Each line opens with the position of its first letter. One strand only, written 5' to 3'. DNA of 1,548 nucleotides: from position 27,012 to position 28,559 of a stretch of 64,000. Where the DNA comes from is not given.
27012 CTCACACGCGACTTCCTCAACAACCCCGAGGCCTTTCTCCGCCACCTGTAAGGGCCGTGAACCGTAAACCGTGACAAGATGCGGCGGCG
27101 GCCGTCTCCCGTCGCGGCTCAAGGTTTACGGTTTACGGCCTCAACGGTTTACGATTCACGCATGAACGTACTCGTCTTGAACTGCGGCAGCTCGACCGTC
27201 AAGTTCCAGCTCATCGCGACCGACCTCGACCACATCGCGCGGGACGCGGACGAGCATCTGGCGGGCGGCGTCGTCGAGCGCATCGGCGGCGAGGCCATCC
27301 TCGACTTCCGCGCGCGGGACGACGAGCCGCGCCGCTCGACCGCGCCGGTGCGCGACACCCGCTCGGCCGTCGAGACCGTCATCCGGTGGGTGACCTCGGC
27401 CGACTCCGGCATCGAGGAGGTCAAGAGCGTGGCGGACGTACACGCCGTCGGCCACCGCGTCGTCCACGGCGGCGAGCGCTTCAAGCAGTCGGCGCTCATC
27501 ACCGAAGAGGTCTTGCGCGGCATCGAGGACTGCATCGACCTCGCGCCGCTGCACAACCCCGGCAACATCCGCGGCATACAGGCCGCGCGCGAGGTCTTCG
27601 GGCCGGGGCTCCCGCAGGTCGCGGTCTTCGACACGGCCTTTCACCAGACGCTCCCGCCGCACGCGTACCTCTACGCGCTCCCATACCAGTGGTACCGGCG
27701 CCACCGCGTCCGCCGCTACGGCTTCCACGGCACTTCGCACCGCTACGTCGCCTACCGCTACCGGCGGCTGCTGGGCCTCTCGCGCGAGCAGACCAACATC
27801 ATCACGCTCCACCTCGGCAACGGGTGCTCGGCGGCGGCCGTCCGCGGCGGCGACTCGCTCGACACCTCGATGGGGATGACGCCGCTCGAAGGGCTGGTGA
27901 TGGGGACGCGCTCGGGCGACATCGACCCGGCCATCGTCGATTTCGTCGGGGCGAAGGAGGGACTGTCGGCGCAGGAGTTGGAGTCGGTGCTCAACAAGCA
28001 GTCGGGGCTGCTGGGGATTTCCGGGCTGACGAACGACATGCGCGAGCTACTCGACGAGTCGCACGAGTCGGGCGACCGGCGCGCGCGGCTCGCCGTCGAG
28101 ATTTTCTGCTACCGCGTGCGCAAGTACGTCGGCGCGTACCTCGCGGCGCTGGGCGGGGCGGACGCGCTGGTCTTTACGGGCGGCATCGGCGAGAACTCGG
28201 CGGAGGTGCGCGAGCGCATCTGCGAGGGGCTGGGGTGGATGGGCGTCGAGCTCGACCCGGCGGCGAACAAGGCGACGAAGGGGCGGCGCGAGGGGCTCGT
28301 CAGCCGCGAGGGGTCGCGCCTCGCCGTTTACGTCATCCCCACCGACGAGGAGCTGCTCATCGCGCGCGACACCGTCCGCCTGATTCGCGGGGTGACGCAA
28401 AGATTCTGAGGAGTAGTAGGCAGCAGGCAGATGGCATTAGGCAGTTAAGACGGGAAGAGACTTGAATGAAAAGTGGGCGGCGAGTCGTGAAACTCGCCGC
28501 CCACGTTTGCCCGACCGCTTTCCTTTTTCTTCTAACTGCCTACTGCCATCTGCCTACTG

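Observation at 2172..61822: Palindromes built from tandem 7-nt units fill most of the longer intergenic gaps (14 loci, about 8 heptamer families)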

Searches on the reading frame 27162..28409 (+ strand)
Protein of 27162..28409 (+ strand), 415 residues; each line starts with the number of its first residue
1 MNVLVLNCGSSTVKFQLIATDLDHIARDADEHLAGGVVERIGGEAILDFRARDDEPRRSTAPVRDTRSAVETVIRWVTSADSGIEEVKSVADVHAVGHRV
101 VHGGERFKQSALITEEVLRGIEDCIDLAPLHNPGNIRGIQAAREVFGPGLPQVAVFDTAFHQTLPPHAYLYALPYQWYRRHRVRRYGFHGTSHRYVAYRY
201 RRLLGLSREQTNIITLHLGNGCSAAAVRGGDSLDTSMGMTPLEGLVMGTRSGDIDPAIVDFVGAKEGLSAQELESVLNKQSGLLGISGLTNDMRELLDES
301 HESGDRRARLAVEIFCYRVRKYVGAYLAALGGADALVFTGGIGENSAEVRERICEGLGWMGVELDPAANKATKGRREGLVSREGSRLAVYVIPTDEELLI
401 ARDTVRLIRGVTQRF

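Call 15: search_protein_families(library=pfam, proteins=[window:27162-28409:+])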
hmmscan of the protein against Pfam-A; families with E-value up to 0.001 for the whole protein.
window:27162-28409:+ (415 aa): 1 family
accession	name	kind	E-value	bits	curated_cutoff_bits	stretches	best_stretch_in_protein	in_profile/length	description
PF00871.23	Acetate_kinase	-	1.2e-149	498.7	22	1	3-402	2-392/392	Acetokinase family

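Call 16: find_homologous_proteins(query=window:27162-28409:+, max_evalue=1e-80)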
Query window:27162-28409:+ (415 aa): 8000 proteins with E <= 1e-80 among 8000 candidates; the best 120 are listed.
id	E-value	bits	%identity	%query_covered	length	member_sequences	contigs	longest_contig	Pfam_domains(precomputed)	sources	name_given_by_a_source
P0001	3.5e-256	868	93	100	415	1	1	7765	PF00871.24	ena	-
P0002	3.1e-253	858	92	100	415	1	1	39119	PF00871.24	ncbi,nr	ncbi:MAG: acetate kinase [Acidobacteria bacterium]|nr:acetate kinase [Acidobacteriota bacterium]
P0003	3.6e-253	858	92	100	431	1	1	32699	PF00871.24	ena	-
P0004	3.6e-253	858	92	100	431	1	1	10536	PF00871.24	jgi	-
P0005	3.3e-252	855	92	100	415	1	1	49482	PF00871.24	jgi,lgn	jgi:acetate kinase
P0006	1.6e-250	849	91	100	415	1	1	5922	PF00871.24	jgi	jgi:acetate kinase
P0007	1.0e-249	847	91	100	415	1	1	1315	PF00871.24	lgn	-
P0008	2.2e-249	846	90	100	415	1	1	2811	PF00871.24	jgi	jgi:acetate kinase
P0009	1.2e-248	843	89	100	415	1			PF00871.24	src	-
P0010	1.7e-248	843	90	100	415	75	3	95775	PF00871.24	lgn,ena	-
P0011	2.0e-248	842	90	100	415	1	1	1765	PF00871.24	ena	-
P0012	1.8e-247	839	88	100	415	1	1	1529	PF00871.24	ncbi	-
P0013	3.2e-247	838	89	100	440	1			PF00871.24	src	-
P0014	7.1e-247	837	89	100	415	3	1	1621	PF00871.24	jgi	jgi:acetate kinase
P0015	7.6e-247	837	90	100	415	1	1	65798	PF00871.24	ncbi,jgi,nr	ncbi:MAG: acetate kinase [Acidobacteriota bacterium]|jgi:acetate kinase|nr:acetate kinase [Acidobact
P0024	1.3e-245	833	89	100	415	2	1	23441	PF00871.24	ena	-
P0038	6.0e-235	798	85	100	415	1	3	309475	PF00871.24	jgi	jgi:acetate kinase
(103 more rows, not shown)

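Call 18: find_encoding_contigs(protein=P0005, flank=10000, max_places=2)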
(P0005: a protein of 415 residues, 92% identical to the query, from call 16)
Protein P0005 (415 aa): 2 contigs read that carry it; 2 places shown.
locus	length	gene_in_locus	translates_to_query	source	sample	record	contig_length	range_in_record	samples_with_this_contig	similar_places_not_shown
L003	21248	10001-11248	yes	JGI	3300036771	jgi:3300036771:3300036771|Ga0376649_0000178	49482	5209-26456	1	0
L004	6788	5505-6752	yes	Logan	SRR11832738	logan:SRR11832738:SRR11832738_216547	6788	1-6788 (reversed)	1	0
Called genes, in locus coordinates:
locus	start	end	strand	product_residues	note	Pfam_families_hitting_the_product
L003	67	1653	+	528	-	PF13431:TPR_17 (faint), PF14559:TPR_19, PF24575:TPR_Slam (weak), PF13371:TPR_9 (weak), PF13650:Asp_protease_2, PF13975:gag-asp_proteas, PF13650:Asp_protease_2, PF13975:gag-asp_proteas, +9 more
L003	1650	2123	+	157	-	PF01850:PIN (weak)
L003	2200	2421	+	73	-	-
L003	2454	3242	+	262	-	PF12997:DUF3881 (faint)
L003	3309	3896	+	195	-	PF01464:SLT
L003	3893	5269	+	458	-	PF05977:MFS_3, PF07690:MFS_1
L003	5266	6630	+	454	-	PF22039:HUTI_composite_bact (weak), PF01979:Amidohydro_1, PF07969:Amidohydro_3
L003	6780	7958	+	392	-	-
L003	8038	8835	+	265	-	PF02463:SMC_N (faint), PF13476:AAA_23 (weak), PF13175:AAA_15 (faint), PF13304:AAA_21 (weak)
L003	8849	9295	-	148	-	PF01381:HTH_3, PF13443:HTH_26 (weak), PF13560:HTH_31 (weak)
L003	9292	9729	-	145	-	PF22014:DUF6932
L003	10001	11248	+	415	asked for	PF00871:Acetate_kinase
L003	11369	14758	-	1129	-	-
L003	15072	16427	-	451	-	PF00202:Aminotran_3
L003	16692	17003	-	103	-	-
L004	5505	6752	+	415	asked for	PF00871:Acetate_kinase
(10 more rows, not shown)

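Call 19: find_encoding_contigs(protein=P0010, flank=10000, max_places=2)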
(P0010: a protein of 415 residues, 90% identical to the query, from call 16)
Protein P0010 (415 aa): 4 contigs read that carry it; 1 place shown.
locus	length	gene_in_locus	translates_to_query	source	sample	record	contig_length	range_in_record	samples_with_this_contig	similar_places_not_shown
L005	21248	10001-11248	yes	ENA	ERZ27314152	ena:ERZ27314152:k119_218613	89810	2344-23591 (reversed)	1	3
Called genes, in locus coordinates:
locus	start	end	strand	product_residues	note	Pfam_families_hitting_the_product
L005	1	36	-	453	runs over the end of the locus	PF02113:Peptidase_S13, PF13354:Beta-lactamase2 (faint), PF02113:Peptidase_S13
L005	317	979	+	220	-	PF22175:Ogg-HhH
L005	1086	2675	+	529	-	PF13432:TPR_16 (faint), PF07719:TPR_2 (faint), PF14559:TPR_19, PF13371:TPR_9 (weak), PF13650:Asp_protease_2, PF13975:gag-asp_proteas, PF13650:Asp_protease_2, PF13975:gag-asp_proteas, +8 more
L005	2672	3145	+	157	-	PF01850:PIN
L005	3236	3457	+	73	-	-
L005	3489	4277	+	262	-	-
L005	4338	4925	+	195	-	PF01464:SLT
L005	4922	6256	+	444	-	PF05977:MFS_3, PF07690:MFS_1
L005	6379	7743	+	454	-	PF22039:HUTI_composite_bact (weak), PF01979:Amidohydro_1, PF07969:Amidohydro_3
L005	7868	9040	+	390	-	-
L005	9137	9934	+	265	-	PF02463:SMC_N (faint), PF13476:AAA_23, PF00005:ABC_tran (weak), PF13175:AAA_15 (weak), PF13304:AAA_21 (weak)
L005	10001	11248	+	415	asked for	PF00871:Acetate_kinase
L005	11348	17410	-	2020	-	-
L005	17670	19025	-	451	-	PF00202:Aminotran_3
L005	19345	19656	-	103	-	-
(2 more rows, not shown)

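Call 20: find_encoding_contigs(protein=P0038, flank=10000, max_places=2)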
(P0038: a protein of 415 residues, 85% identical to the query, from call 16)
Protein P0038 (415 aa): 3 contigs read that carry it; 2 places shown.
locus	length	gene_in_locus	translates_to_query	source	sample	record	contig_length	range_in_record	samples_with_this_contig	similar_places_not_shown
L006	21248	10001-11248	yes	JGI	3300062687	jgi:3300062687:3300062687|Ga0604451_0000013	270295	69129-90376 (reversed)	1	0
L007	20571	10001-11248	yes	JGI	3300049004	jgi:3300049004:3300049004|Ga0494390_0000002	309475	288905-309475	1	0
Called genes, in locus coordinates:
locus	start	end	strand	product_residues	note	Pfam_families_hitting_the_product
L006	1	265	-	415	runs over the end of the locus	PF02113:Peptidase_S13, PF13354:Beta-lactamase2 (faint), PF02113:Peptidase_S13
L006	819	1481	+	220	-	PF22175:Ogg-HhH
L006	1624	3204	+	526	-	PF00515:TPR_1 (faint), PF07719:TPR_2 (faint), PF13432:TPR_16 (faint), PF24575:TPR_Slam (faint), PF13650:Asp_protease_2, PF13975:gag-asp_proteas, PF13650:Asp_protease_2, PF13975:gag-asp_proteas, +3 more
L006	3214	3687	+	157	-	PF01850:PIN (weak)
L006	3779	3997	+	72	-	-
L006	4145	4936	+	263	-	PF12997:DUF3881 (weak)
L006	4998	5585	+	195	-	PF01464:SLT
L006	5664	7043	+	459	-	PF05977:MFS_3, PF07690:MFS_1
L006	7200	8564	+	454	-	PF22039:HUTI_composite_bact (weak), PF01979:Amidohydro_1, PF07969:Amidohydro_3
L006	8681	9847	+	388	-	-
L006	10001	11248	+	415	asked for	PF00871:Acetate_kinase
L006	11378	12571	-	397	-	-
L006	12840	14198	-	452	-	PF00202:Aminotran_3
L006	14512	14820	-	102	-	-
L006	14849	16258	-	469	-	PF00675:Peptidase_M16, PF05193:Peptidase_M16_C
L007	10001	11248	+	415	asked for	PF00871:Acetate_kinase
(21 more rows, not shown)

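Call 26: find_related_loci(query=window:27162-28409:+, collection=genome_contigs, flank=10000)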
Query window:27162-28409:+ (415 aa) in genome_contigs; peptide patterns used: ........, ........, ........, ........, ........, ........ (x = any residue, [..] = any of these).
600 stretches matched a pattern (row limit reached: there are more); 598 encode a relative of the query (tblastn E <= 1e-3); the best 80 are kept; 80 distinct loci.
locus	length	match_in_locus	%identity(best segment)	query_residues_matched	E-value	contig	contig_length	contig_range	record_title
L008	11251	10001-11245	92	1-415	0e+0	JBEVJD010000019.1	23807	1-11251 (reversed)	MAG: Pyrinomonadaceae bacterium isolate T4R1BO.metabat2.158 T4R1BO.metabat2.158_k133_34335913, whole genome shotgun sequ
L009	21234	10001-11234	79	1-411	0e+0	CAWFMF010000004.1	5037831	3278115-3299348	MAG: uncultured Acidobacteriota bacterium isolate MFD04212.bin.1.294 genome assembly, contig: contig_41, whole genome sh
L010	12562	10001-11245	76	1-415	0e+0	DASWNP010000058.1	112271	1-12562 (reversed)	MAG TPA_asm: Pyrinomonadaceae bacterium isolate SMAG_U3417 k141_312107, whole genome shotgun sequence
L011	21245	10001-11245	77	1-415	0e+0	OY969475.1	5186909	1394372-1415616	MAG: Pyrinomonadaceae bacterium isolate MFD01916.bin.c.1 genome assembly, chromosome: 1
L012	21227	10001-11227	73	1-409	0e+0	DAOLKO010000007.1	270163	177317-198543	MAG TPA_asm: Blastocatellia bacterium isolate AMR_MDS_0338 NODE_10_length_270163_cov_16.842826, whole genome shotgun seq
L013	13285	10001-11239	71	1-413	0e+0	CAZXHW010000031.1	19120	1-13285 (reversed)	MAG TPA_asm: uncultured Heliomicrobium sp. isolate binchicken_co199_63 genome assembly, contig: NODE_2111_length_19120_c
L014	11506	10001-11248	70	1-415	0e+0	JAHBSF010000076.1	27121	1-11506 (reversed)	MAG: Acidobacteria bacterium isolate ACE_ACI1 ACI1_76, whole genome shotgun sequence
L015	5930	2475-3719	74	1-415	0e+0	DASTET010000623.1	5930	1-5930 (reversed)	MAG TPA_asm: Blastocatellia bacterium isolate SMAG_U854 k141_451439, whole genome shotgun sequence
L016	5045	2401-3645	70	1-415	0e+0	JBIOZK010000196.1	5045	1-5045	MAG: Pyrinomonadaceae bacterium isolate MAG006 k127_5201652, whole genome shotgun sequence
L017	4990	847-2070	72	1-408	0e+0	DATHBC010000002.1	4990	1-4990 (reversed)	MAG TPA_asm: Pyrinomonadaceae bacterium isolate SMAG_U10706 k141_1272258, whole genome shotgun sequence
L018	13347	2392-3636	69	1-415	0e+0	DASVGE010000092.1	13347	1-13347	MAG TPA_asm: Pyrinomonadaceae bacterium isolate SMAG_U2107 k141_31126, whole genome shotgun sequence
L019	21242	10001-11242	69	1-415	0e+0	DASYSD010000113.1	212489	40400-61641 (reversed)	MAG TPA_asm: Pyrinomonadaceae bacterium isolate SMAG_U4529 k141_2871455, whole genome shotgun sequence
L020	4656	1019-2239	72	1-408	0e+0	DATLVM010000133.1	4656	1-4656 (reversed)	MAG TPA_asm: Pyrinomonadaceae bacterium isolate SMAG_U13192 k141_348970, whole genome shotgun sequence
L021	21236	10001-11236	70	1-414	0e+0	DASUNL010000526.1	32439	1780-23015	MAG TPA_asm: Pyrinomonadaceae bacterium isolate SMAG_U1599 k141_512529, whole genome shotgun sequence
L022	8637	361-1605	65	1-415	0e+0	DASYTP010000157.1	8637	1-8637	MAG TPA_asm: Bacteroidota bacterium isolate SMAG_U4570 k141_2210428, whole genome shotgun sequence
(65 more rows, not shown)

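Call 76: find_encoding_contigs(protein=P0002, flank=10000, max_places=1)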
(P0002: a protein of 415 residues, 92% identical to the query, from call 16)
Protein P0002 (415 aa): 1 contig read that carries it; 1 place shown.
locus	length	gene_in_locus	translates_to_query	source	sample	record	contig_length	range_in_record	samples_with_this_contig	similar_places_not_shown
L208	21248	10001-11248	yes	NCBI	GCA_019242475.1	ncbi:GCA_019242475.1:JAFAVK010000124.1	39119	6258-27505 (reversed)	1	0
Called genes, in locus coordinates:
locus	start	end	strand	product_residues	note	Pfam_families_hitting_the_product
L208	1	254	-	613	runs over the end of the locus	-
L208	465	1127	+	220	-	PF22175:Ogg-HhH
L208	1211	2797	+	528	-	PF07719:TPR_2 (faint), PF14559:TPR_19, PF24575:TPR_Slam (weak), PF13371:TPR_9 (weak), PF13650:Asp_protease_2, PF13975:gag-asp_proteas, PF13650:Asp_protease_2, PF13975:gag-asp_proteas, +10 more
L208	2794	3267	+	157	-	PF01850:PIN (weak)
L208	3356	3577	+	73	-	-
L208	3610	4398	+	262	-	PF12997:DUF3881 (weak)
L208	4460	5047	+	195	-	PF01464:SLT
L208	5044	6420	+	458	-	PF05977:MFS_3, PF07690:MFS_1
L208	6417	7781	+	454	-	PF22039:HUTI_composite_bact, PF01979:Amidohydro_1, PF07969:Amidohydro_3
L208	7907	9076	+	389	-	-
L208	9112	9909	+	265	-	PF02463:SMC_N (faint), PF13476:AAA_23, PF00005:ABC_tran (weak), PF13175:AAA_15 (weak), PF13304:AAA_21 (weak)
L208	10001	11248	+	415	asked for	PF00871:Acetate_kinase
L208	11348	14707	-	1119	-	-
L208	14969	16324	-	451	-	PF00202:Aminotran_3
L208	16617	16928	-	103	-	-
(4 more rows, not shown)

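Call 77: find_encoding_contigs(protein=P0015, flank=10000, max_places=1)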
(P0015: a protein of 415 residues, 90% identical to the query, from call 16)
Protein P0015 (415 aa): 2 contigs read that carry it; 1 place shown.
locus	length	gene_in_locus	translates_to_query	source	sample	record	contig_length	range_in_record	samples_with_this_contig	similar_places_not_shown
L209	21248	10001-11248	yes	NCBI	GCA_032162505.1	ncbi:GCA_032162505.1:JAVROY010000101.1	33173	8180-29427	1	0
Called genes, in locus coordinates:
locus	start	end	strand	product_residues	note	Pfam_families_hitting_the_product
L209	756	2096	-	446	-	PF02113:Peptidase_S13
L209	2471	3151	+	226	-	PF22175:Ogg-HhH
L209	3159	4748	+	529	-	PF13431:TPR_17 (faint), PF13432:TPR_16 (faint), PF07719:TPR_2 (faint), PF14559:TPR_19 (weak), PF13650:Asp_protease_2, PF13975:gag-asp_proteas, PF13650:Asp_protease_2, PF13975:gag-asp_proteas, +8 more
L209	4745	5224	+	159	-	PF01850:PIN (weak)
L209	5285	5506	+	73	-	-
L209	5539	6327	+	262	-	-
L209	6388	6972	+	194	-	PF01464:SLT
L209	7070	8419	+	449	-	PF05977:MFS_3, PF07690:MFS_1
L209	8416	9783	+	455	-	PF01979:Amidohydro_1, PF07969:Amidohydro_3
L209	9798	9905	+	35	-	-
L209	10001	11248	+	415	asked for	PF00871:Acetate_kinase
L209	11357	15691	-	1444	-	PF18887:MBG_3, PF18676:MBG_2, PF16640:Big_3_5, PF03160:Calx-beta, PF13946:DUF4214 (faint)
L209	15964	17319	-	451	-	PF00202:Aminotran_3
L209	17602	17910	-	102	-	-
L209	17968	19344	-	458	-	PF00675:Peptidase_M16, PF05193:Peptidase_M16_C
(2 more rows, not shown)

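Call 78: find_encoding_contigs(protein=P0003, flank=10000, max_places=1)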
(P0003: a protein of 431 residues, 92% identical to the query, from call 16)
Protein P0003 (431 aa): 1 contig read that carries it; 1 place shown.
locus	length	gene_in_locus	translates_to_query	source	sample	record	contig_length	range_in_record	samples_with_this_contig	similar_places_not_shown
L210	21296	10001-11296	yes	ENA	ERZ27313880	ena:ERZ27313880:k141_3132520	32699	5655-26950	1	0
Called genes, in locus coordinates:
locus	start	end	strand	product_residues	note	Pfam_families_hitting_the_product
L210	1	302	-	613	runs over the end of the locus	-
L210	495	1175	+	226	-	PF22175:Ogg-HhH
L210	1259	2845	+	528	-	PF07719:TPR_2 (faint), PF14559:TPR_19, PF24575:TPR_Slam (weak), PF13371:TPR_9 (weak), PF13650:Asp_protease_2, PF13975:gag-asp_proteas, PF13650:Asp_protease_2, PF13975:gag-asp_proteas, +10 more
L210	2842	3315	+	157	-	PF01850:PIN (weak)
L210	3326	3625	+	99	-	-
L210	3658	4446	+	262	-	PF12997:DUF3881 (weak)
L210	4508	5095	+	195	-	PF01464:SLT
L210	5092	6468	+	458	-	PF05977:MFS_3, PF07690:MFS_1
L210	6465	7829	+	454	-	PF22039:HUTI_composite_bact, PF01979:Amidohydro_1, PF07969:Amidohydro_3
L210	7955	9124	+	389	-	-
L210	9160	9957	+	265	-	PF02463:SMC_N (faint), PF13476:AAA_23, PF00005:ABC_tran (weak), PF13175:AAA_15 (weak), PF13304:AAA_21 (weak)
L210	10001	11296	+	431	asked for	PF00871:Acetate_kinase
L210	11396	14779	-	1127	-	-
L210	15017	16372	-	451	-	PF00202:Aminotran_3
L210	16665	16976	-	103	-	-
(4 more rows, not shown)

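Call 79: find_encoding_contigs(protein=P0024, flank=10000, max_places=1)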
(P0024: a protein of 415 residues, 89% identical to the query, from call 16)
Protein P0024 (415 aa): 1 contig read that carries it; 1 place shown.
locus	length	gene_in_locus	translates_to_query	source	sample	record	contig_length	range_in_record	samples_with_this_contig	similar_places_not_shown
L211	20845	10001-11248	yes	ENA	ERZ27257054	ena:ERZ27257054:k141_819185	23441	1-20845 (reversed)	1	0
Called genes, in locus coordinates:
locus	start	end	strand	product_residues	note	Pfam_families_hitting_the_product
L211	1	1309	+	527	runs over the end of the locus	PF13431:TPR_17 (faint), PF13432:TPR_16 (faint), PF14559:TPR_19, PF13371:TPR_9 (weak), PF13650:Asp_protease_2, PF13975:gag-asp_proteas, PF13650:Asp_protease_2, PF13975:gag-asp_proteas, +9 more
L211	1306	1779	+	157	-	PF01850:PIN (weak)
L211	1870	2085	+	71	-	-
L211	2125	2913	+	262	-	-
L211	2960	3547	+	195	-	PF01464:SLT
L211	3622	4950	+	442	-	PF05977:MFS_3, PF07690:MFS_1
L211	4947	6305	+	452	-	PF22039:HUTI_composite_bact (weak), PF01979:Amidohydro_1, PF07969:Amidohydro_3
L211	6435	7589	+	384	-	-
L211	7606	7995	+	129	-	-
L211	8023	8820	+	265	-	PF02463:SMC_N (faint), PF13476:AAA_23, PF13175:AAA_15 (faint), PF13304:AAA_21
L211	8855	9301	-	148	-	PF13443:HTH_26 (weak), PF13560:HTH_31 (weak), PF01381:HTH_3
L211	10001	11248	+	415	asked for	PF00871:Acetate_kinase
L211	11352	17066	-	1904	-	PF03160:Calx-beta, PF16132:DUF4843 (faint), PF03160:Calx-beta, PF13946:DUF4214 (faint)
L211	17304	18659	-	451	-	PF00202:Aminotran_3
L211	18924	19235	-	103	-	-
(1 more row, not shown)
